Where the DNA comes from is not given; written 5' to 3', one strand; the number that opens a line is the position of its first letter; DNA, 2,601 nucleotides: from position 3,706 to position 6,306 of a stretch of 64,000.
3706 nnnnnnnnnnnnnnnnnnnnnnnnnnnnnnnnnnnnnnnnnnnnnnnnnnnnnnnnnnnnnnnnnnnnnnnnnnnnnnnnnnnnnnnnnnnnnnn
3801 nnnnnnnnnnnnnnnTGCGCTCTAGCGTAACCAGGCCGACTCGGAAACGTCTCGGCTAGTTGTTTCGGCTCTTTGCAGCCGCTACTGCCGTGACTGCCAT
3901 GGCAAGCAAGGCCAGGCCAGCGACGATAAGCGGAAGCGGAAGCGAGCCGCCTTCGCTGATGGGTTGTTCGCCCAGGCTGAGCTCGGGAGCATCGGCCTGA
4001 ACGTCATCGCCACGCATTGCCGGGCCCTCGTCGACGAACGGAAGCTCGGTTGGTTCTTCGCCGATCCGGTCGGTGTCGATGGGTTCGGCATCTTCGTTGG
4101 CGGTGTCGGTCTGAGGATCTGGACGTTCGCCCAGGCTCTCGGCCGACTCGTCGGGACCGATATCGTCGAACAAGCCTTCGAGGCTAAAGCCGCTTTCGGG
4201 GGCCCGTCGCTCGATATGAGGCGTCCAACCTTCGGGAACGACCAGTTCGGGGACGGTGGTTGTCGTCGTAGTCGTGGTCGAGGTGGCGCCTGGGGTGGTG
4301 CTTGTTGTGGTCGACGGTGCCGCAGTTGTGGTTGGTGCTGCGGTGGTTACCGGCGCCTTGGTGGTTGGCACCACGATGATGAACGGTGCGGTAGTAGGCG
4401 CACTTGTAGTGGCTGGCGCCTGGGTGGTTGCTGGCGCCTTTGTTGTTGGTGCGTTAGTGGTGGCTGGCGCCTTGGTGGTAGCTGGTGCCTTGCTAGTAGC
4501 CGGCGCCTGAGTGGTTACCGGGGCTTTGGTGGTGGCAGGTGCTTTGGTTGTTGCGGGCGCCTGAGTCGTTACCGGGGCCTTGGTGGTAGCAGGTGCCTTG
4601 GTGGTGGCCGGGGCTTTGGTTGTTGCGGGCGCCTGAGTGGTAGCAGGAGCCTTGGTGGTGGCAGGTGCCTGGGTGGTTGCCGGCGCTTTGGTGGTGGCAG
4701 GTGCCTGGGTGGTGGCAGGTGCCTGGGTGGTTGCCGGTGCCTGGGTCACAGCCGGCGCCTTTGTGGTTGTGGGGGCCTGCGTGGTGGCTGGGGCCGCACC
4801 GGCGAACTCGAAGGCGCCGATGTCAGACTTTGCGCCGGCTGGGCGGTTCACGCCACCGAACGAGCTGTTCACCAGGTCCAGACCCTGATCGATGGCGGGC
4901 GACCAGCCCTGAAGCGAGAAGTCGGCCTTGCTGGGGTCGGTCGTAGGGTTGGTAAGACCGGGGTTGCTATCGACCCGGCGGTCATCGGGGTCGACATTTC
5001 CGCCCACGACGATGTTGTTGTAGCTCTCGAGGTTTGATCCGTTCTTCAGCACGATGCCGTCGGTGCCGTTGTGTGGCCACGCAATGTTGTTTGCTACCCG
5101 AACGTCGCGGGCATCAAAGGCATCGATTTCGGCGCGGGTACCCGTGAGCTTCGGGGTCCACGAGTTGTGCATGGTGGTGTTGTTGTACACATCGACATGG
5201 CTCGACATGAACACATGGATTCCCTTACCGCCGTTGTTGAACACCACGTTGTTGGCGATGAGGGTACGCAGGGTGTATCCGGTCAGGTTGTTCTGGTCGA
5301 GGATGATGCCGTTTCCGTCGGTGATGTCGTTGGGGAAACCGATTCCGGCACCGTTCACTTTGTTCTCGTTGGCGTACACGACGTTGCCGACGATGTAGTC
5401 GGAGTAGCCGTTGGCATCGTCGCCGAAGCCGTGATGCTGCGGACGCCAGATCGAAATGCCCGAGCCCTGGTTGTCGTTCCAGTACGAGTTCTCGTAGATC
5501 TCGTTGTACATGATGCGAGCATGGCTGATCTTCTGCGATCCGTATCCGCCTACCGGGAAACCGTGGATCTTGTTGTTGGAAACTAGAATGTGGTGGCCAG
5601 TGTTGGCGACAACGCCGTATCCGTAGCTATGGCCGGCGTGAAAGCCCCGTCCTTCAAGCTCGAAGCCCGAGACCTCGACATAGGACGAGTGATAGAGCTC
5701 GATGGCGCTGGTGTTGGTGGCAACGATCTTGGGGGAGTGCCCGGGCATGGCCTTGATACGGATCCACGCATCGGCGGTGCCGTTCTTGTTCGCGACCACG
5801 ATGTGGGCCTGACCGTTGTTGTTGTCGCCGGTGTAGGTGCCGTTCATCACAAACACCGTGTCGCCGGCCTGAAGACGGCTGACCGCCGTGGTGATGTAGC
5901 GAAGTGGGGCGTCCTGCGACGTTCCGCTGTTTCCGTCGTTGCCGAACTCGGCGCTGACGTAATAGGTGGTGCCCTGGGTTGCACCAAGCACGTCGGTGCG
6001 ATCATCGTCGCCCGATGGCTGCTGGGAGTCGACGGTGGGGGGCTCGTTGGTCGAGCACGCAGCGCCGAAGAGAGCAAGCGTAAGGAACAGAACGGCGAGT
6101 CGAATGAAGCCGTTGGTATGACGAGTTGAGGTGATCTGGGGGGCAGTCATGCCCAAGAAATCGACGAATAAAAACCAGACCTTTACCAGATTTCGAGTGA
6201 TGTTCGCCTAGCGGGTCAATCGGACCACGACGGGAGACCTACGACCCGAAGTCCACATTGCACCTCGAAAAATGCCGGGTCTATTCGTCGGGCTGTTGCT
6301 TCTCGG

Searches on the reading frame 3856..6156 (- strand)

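Call 10: search_protein_families(library=pfam, proteins=[window:3856-6156:-])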
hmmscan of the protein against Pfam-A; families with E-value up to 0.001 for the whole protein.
window:3856-6156:- (766 aa): 2 families
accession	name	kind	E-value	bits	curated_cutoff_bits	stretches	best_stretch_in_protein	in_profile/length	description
PF10511.15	Cementoin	-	2.6e-15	56.2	27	3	528-555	1-28/30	Trappin protein transglutaminase binding domain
PF13229.12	Beta_helix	-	3.7e-07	30.4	25.9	2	148-327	22-157/158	Right handed beta helix region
